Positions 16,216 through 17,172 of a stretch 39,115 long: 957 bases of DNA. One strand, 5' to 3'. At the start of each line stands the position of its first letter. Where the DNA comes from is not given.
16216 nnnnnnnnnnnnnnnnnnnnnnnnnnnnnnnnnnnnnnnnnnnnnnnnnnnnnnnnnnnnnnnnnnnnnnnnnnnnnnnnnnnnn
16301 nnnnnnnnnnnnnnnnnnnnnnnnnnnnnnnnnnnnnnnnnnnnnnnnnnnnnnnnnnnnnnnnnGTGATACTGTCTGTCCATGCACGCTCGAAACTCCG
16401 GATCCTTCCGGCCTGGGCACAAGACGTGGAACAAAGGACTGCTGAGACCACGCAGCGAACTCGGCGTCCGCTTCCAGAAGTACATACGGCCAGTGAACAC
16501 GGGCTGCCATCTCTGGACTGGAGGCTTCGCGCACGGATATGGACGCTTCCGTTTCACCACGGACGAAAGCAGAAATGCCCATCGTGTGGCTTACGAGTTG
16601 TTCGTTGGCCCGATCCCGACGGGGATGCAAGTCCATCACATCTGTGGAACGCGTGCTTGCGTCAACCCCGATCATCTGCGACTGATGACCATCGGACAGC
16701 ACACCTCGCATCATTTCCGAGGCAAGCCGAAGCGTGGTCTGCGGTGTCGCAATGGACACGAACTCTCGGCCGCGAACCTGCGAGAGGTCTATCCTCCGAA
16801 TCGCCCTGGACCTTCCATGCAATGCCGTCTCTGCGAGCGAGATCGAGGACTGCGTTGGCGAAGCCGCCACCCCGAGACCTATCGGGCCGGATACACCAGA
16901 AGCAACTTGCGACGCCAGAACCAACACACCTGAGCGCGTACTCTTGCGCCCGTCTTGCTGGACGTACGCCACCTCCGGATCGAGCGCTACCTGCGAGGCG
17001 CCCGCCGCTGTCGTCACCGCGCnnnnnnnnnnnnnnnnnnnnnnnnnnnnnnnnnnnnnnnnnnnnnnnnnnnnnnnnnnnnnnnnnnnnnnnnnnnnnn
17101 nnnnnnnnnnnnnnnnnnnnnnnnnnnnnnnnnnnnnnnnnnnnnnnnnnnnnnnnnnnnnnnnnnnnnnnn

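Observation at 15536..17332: HNH homing-endonuclease gene nested antisense, in exact codon register, inside an uninterrupted subtilase ORF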

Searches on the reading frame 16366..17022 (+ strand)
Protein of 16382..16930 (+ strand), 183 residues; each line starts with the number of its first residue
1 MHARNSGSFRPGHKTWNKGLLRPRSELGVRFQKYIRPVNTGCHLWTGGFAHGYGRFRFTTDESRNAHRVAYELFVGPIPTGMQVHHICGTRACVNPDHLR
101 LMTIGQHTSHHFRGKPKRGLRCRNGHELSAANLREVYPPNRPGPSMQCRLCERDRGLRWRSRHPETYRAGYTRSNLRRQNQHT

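Call 4: search_protein_families(library=pfam, proteins=[window:16382-16930:+, window:16366-17022:+], max_evalue=0.1)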
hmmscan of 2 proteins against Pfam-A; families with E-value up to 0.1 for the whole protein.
window:16382-16930:+ (183 aa): 2 families
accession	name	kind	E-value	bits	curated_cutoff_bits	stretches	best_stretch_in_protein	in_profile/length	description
PF13392.12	HNH_3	-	1.6e-16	60.1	24.8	1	66-107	3-44/46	HNH endonuclease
PF05551.17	zf-His_Me_endon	-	0.00043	20.9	27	1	81-101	64-84/131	Zinc-binding loop region of homing endonuclease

window:16366-17022:+ (219 aa): 3 families
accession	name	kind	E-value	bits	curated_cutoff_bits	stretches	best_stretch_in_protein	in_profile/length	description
PF09535.15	Gmx_para_CXXCG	-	0.022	14.6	25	0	46-83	149-186/236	Protein of unknown function (Gmx_para_CXXCG)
PF24029.1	DUF7340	-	0.024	14.9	27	1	68-88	6-26/62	Domain of unknown function (DUF7340)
PF09297.16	Zn_ribbon_NUD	-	0.038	14.2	24.8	1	64-78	17-31/32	NADH pyrophosphatase zinc ribbon domain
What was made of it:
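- On HNH_3 / His-Me finger endonuclease: PF13392 at 60.1 bits against a cut-off of 24.8, E 1.6e-16 (call 4).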

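Call 13: list_cluster_members(proteins=[P0001, window:16382-16930:+])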
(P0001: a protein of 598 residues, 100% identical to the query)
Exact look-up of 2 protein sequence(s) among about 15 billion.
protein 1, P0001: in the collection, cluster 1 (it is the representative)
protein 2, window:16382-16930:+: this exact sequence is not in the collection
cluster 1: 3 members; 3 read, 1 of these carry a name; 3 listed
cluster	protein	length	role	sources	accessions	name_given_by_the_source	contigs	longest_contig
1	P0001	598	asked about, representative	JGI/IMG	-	-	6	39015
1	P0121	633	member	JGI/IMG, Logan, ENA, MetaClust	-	\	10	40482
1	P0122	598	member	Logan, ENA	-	-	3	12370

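Call 16: find_homologous_proteins(query=window:16382-16930:+, max_evalue=0.001)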
Query window:16382-16930:+ (183 aa): 240 proteins with E <= 0.001 among 269 candidates; the best 120 are listed.
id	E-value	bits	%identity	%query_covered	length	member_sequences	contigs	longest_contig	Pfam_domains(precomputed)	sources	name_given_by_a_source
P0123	7.7e-34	135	48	51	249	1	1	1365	PF13392.13,PF05551.18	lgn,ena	-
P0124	1.4e-25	108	49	42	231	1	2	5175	PF13392.13,PF05551.18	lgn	-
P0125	4.8e-23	100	45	46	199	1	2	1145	PF13392.13,PF05551.18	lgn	-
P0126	1.6e-21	95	46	38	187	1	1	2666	PF13392.13,PF05551.18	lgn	-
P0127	2.8e-21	94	42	73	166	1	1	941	PF13392.13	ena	-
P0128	4.1e-21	94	37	58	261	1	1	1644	PF13392.13,PF05551.18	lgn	-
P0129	2.8e-20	91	38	81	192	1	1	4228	PF13392.13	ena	-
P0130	7.6e-20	89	40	76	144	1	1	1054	PF13392.13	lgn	-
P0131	1.6e-19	88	41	67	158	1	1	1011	PF13392.13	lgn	-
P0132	1.7e-19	88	40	77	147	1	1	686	PF13392.13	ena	-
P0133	1.8e-19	88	37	69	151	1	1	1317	PF13392.13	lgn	-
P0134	1.9e-19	88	41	68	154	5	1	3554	PF13392.13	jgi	jgi:hypothetical protein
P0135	3.8e-19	87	42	76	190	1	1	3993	PF13392.13,PF05551.18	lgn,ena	-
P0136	4.8e-19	87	41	67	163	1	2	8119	PF13392.13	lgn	-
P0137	5.3e-19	87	44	58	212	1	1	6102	PF07460.17,PF13392.13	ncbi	-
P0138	1.5e-18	85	41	69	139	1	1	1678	PF13392.13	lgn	-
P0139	1.7e-18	85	46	69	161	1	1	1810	PF13392.13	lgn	-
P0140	2.3e-18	85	40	67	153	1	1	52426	PF13392.13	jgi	jgi:hypothetical protein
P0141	4.8e-18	84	49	52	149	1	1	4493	PF13392.13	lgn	-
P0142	9.4e-18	83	42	52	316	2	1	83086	PF13384.13,PF13518.13,PF01381.29,PF13392.13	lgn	-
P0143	1.1e-17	82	40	64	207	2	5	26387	PF13392.13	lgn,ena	-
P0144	1.5e-17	82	42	67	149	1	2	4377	PF13392.13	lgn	-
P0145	2.5e-17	81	41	62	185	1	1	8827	PF13392.13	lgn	-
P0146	3.4e-17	81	43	54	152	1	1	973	PF00847.27,PF13392.13,PF05551.18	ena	-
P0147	3.6e-17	81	42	69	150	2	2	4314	PF13392.13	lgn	-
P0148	4.3e-17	81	38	75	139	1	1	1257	PF13392.13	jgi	jgi:hypothetical protein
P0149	5.0e-17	80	39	68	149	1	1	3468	PF13392.13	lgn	-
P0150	5.0e-17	80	42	66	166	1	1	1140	PF13392.13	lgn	-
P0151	5.3e-17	80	37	75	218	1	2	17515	PF13392.13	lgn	-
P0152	6.3e-17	80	39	74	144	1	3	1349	PF13392.13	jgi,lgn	-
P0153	1.5e-16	79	43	74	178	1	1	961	PF13392.13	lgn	-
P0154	1.7e-16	79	37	72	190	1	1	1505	PF13392.13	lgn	-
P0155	1.9e-16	78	54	44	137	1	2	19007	PF13392.13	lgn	-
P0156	2.1e-16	78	41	61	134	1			PF13392.13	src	-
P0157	2.1e-16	78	40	69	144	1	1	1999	PF13392.13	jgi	jgi:hypothetical protein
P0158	2.6e-16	78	39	69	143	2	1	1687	PF13392.13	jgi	jgi:hypothetical protein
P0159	2.9e-16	78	38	81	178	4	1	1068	PF13392.13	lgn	-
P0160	3.5e-16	78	41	57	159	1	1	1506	PF13392.13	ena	-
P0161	4.2e-16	77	36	84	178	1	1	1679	PF13392.13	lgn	-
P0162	4.3e-16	77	47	51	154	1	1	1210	PF13384.13,PF13936.13,PF13542.13,PF13392.13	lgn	-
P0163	4.9e-16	77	39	66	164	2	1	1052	PF13392.13,PF05551.18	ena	-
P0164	4.9e-16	77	55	36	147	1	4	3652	PF13392.13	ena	-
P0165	6.1e-16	77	41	69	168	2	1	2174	PF13392.13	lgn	-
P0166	6.7e-16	77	38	69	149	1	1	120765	PF13392.13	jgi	jgi:hypothetical protein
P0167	8.3e-16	76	53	44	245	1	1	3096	PF13392.13,PF05551.18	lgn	-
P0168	9.1e-16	76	55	44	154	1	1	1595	PF13392.13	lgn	-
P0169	9.7e-16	76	39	69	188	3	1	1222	PF13392.13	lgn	-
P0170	9.8e-16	76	38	68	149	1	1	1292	PF13392.13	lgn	-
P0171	1.1e-15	76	38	54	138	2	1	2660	PF13392.13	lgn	-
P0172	1.4e-15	76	39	73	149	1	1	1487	PF13392.13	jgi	jgi:hypothetical protein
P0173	1.5e-15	75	39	67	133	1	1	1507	PF13392.13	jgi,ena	-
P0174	2.8e-15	75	38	69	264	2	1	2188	PF13392.13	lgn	-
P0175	2.8e-15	75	39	63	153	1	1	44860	PF13392.13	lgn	-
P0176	5.5e-15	74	45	62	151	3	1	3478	PF13392.13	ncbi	-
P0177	6.6e-15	73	41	62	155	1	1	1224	PF13392.13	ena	-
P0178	7.1e-15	73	49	43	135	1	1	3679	PF13392.13,PF05551.18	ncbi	-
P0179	7.5e-15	73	54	38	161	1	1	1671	PF13392.13,PF05551.18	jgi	jgi:hypothetical protein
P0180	8.3e-15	73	41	54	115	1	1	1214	PF13392.13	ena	-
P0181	8.8e-15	73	37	68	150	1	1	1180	PF13392.13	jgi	jgi:hypothetical protein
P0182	9.0e-15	73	41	63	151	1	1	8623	PF13392.13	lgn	-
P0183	9.4e-15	73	49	46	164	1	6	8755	PF13392.13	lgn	-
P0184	1.1e-14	73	48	45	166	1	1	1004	PF13392.13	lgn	-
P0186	1.2e-14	73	39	73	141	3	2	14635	PF13392.13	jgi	jgi:hypothetical protein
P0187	1.3e-14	72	37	72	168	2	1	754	PF13392.13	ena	-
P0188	1.6e-14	72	45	53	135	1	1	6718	PF13392.13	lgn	-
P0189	2.0e-14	72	37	72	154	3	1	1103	PF13392.13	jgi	jgi:hypothetical protein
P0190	2.1e-14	72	36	77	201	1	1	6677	PF13392.13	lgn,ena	-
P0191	2.1e-14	72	52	38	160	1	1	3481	PF13392.13,PF05551.18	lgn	-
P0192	2.3e-14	72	49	47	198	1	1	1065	PF13392.13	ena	-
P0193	2.3e-14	72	36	75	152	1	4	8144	PF13392.13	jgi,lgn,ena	-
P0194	2.3e-14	72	36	73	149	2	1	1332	PF13392.13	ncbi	-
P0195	2.5e-14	71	44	57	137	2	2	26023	PF13392.13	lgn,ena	-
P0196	2.5e-14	71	47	43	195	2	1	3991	PF13392.13,PF05551.18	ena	-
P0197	2.8e-14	71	39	70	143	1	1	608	PF13392.13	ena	-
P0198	3.0e-14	71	37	68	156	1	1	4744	PF13392.13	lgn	-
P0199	3.7e-14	71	34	69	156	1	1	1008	PF13392.13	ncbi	-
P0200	4.1e-14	71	53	40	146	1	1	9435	PF13392.13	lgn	-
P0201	4.3e-14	71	43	60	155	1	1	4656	PF13392.13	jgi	jgi:hypothetical protein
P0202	4.4e-14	71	40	58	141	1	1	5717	PF13392.13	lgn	-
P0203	5.0e-14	70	40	63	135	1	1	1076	PF13392.13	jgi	-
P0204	5.7e-14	70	39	72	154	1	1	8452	PF13392.13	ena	-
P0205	6.4e-14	70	49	40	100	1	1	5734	PF13392.13,PF05551.18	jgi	jgi:hypothetical protein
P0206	6.6e-14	70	37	64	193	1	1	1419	PF13392.13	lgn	-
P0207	6.8e-14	70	40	66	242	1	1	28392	PF13392.13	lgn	-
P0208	8.2e-14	70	48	44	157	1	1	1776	PF00847.27,PF13392.13,PF05551.18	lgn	-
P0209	8.4e-14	70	45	54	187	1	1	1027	PF13392.13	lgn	-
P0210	1.0e-13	70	48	48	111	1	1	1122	PF13392.13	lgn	-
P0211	1.0e-13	69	39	76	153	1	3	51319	PF13392.13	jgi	jgi:hypothetical protein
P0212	1.6e-13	69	50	44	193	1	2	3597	PF13392.13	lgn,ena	-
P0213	1.6e-13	69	51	42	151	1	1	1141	PF13392.13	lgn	-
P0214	1.7e-13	69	36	66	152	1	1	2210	PF13392.13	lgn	-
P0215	1.7e-13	69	45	51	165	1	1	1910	PF13392.13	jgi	jgi:hypothetical protein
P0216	1.8e-13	69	39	77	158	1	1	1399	PF13392.13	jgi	jgi:HNH endonuclease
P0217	1.9e-13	69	45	48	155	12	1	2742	PF13392.13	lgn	-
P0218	1.9e-13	69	44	52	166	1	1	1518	PF13392.13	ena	-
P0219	2.6e-13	68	45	57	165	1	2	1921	PF13392.13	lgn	-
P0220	2.8e-13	68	47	39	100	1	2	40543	PF13392.13,PF05551.18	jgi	jgi:hypothetical protein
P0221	2.8e-13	68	38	58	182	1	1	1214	PF13392.13,PF05551.18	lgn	-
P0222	3.0e-13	68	51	40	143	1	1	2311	PF13392.13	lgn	-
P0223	3.4e-13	68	42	54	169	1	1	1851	PF13392.13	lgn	-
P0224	3.4e-13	68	38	79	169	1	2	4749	PF13392.13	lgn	-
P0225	3.6e-13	68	37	59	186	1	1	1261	PF13392.13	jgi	jgi:hypothetical protein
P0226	3.8e-13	68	51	44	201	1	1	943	PF00847.27,PF13392.13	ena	-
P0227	3.9e-13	68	36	72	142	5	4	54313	PF13392.13,PF05551.18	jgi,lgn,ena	-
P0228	4.3e-13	67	50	39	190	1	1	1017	PF13392.13,PF05551.18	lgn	-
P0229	4.4e-13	67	46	48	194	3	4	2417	PF13392.13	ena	-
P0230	4.7e-13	67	38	60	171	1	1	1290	PF00847.27,PF13392.13,PF05551.18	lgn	-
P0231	4.8e-13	67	60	36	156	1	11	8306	PF13392.13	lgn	-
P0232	5.1e-13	67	34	79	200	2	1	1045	PF00847.27,PF13392.13,PF05551.18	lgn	-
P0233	5.2e-13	67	51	43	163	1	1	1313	PF13392.13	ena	-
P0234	5.4e-13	67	56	34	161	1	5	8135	PF13392.13,PF05551.18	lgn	-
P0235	6.1e-13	67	52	35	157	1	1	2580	PF00847.27,PF13392.13,PF05551.18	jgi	jgi:hypothetical protein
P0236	6.1e-13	67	45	49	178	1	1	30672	PF13392.13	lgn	-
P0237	6.8e-13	67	36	68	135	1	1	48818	PF13392.13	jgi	jgi:hypothetical protein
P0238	6.9e-13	67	44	51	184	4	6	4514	PF13392.13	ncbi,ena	-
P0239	7.1e-13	67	34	65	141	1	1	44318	PF13392.13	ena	-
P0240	7.1e-13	67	42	45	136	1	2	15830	PF13392.13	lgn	-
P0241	7.9e-13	67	49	39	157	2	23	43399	PF00847.27,PF13392.13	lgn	-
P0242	8.6e-13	66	45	50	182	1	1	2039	PF13392.13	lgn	-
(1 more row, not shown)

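Call 24: find_related_loci(query=window:16382-16930:+, collection=viral_contigs, flank=6000)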
Query window:16382-16930:+ (183 aa) in viral_contigs; peptide patterns used: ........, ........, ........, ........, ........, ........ (x = any residue, [..] = any of these).
15 stretches matched a pattern; 3 encode a relative of the query (tblastn E <= 1e-3); 3 distinct loci.
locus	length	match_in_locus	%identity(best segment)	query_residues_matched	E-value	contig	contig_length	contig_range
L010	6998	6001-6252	44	30-112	9e-13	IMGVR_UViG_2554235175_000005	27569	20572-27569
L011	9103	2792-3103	28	6-108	3e-6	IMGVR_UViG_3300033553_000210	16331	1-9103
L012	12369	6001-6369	26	5-122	2e-5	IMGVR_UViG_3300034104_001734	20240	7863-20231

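Call 25: search_solved_structures(query=window:16382-16930:+, max_evalue=1, show_alignments=2)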
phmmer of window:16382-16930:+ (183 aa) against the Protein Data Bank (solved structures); distinct sequences matched with E-value up to 1: 0.
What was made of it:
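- On HNH_3 / His-Me finger endonuclease: No sequence-level PDB hit (call 25).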

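Call 26: find_related_loci(query=window:16382-16930:+, collection=metagenome_contigs, flank=4000)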
Query window:16382-16930:+ (183 aa) in metagenome_contigs; peptide patterns used: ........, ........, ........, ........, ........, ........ (x = any residue, [..] = any of these).
106 stretches matched a pattern; 3 encode a relative of the query (tblastn E <= 1e-3); 3 distinct loci.
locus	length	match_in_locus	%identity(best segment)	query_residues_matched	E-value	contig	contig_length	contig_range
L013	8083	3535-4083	100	1-183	6e-125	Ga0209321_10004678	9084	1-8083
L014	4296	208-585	32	3-111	9e-12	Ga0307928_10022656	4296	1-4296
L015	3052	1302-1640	29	7-103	3e-5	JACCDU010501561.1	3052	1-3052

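Call 46: predict_structure(alignment_id=A4)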
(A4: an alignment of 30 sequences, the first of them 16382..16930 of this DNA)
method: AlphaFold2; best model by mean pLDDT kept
length: 183 residues; sequences in the alignment: 30
mean_pLDDT: 83.4   pTM: 0.54
mean pLDDT of the five models: 83.4, 83.0, 82.6, 82.5, 82.1
residues with pLDDT >= 90: 109; 70-90: 33; 50-70: 20; < 50: 21
segments of 3 or more residues with pLDDT < 50: 1-4, 6-19
pLDDT, mean of each block of 10 residues (from residue 1): 44 47 76 96 97 93 96 96 94 97 87 59 90 94 93 95 86 68 67
secondary structure, 60 per line:
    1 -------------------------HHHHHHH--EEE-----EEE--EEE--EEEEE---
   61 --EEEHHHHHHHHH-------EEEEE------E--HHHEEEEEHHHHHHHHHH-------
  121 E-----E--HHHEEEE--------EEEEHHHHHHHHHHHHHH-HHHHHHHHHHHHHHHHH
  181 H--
elements in order: H26-32 E35-37 E43-45 E48-50 E53-57 E63-65 H66-74 E82-86 E99-103 H104-113 E133-136 E145-148 H149-162 H164-181
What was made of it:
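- On HNH_3 / His-Me finger endonuclease: AF2 pLDDT 83 (call 46).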

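Call 51: search_dna_similar(query=window:16382-16930:+, collection=phages, mode=protein, max_rows=40, max_evalue=1e-8)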
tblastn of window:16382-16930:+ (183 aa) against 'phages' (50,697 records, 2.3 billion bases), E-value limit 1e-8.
Records with a match: 295; places in all: 339; records where one place covers at least 80% of the query: 28.
Best place of each record, by identity: <60% 295.
By first word of the organism name: Mycobacterium 89; Gordonia 68; Streptomyces 33; Arthrobacter 19; Escherichia 13; Yersinia 12; Ralstonia 11; Erwinia 9; Stenotrophomonas 6; Burkholderia 5; and 15 more.
By host as written in the record: Mycobacterium smegmatis mc2 155 64; Gordonia terrae 3612 54; - 21; Streptomyces sanglieri UNT16F27A 16; Mycobacterium smegmatis mc#155 15; Streptomyces venezuelae ATCC 10712 10; Arthrobacter globiformis B-2979 8; Gordonia terrae NRRL B-16283 6; and 57 more.
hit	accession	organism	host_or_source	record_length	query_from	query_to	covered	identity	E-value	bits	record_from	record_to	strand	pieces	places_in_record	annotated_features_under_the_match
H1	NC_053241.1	Gordonia phage Ribeye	Gordonia terrae 3612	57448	5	161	86%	37.3%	7e-13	71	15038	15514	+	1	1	19: hypothetical protein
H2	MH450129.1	Gordonia phage Ribeye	Gordonia terrae 3612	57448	5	161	86%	37.3%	7e-13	71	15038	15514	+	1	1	19: hypothetical protein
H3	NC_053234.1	Gordonia phage Kroos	Gordonia terrae 3612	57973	5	161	86%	37.3%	7e-13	71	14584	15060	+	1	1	19: HNH endonuclease | 18: hypothetical protein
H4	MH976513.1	Gordonia phage Kroos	Gordonia terrae 3612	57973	5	161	86%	37.3%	7e-13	71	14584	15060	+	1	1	19: HNH endonuclease | 18: hypothetical protein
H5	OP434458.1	Gordonia phage Malisha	Gordonia terrae 3612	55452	13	162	82%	36.8%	3e-15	78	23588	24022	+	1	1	29: HNH endonuclease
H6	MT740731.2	Ralstonia phage Claudette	Ralstonia pseudosolanacearum I-15 ...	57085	25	174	82%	36.4%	5e-16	81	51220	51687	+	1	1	hypothetical protein (x2)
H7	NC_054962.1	Ralstonia phage Claudette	Ralstonia pseudosolanacearum I-15 ...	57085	25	174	82%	36.4%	5e-16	81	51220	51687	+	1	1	endonuclease | RecE-like recombination exonuclease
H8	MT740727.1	Ralstonia phage Alix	Ralstonia pseudosolanacearum I-15 ...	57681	25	174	82%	36.4%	5e-16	81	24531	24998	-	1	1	hypothetical protein (x2)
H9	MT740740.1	Ralstonia phage Gervaise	Ralstonia pseudosolanacearum I-15 ...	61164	25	174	82%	36.4%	5e-16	81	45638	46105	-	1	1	hypothetical protein (x2)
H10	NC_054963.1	Ralstonia phage Gervaise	Ralstonia pseudosolanacearum I-15 ...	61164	25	174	82%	36.4%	5e-16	81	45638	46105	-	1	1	endonuclease | RecE-like recombination exonuclease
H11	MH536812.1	Gordonia phage Apricot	Gordonia terrae 3612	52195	19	170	83%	35.1%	4e-16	81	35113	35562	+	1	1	54: HNH endonuclease | 53: immunity repressor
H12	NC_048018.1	Gordonia phage Apricot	Gordonia terrae 3612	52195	19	170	83%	35.1%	4e-16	81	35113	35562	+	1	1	54: HNH endonuclease | 53: immunity repressor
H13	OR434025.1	Gordonia phage Crater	Gordonia terrae CAG3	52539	19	170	83%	35.1%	5e-16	81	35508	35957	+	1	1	54: HNH endonuclease | 53: hypothetical protein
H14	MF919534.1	Mycobacterium phage Superphikiman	Mycobacterium smegmatis mc2 155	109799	41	169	70%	40.5%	3e-16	81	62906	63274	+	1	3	HNH endonuclease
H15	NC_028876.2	Mycobacterium phage Ariel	Mycobacterium smegmatis mc2 155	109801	41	169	70%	40.5%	3e-16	81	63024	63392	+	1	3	116: HNH endonuclease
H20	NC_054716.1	Mycobacterium phage Cane17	Mycobacterium smegmatis mc2 155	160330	3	141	76%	37.3%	1e-11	68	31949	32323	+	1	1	77: HNH endonuclease | 76: hypothetical protein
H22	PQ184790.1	Mycobacterium phage Dove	Mycobacterium smegmatis mc2 155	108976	10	172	89%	31.7%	9e-11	65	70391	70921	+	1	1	123: HNH endonuclease | 122: DNA primase/polymerase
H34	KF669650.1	Clavibacter phage CN1A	Clavibacter michiganensis CN18-4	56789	27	154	70%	40.3%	7e-15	77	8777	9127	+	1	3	hypothetical protein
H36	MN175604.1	Gordonia phage PhorbesPhlower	Gordonia terrae 3612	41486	19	163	79%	35.4%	7e-14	74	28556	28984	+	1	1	38: HNH endonuclease | 37: helix-turn-helix DNA-binding domain protein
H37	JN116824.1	Rhodococcus phage REQ3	Rhodococcus equi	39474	21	162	78%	35.7%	8e-14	74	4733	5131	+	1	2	endonuclease (x2)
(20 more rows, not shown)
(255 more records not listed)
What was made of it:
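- The HNH ORF has hundreds of homologues as ordinary free-standing genes (calls 16, 51).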
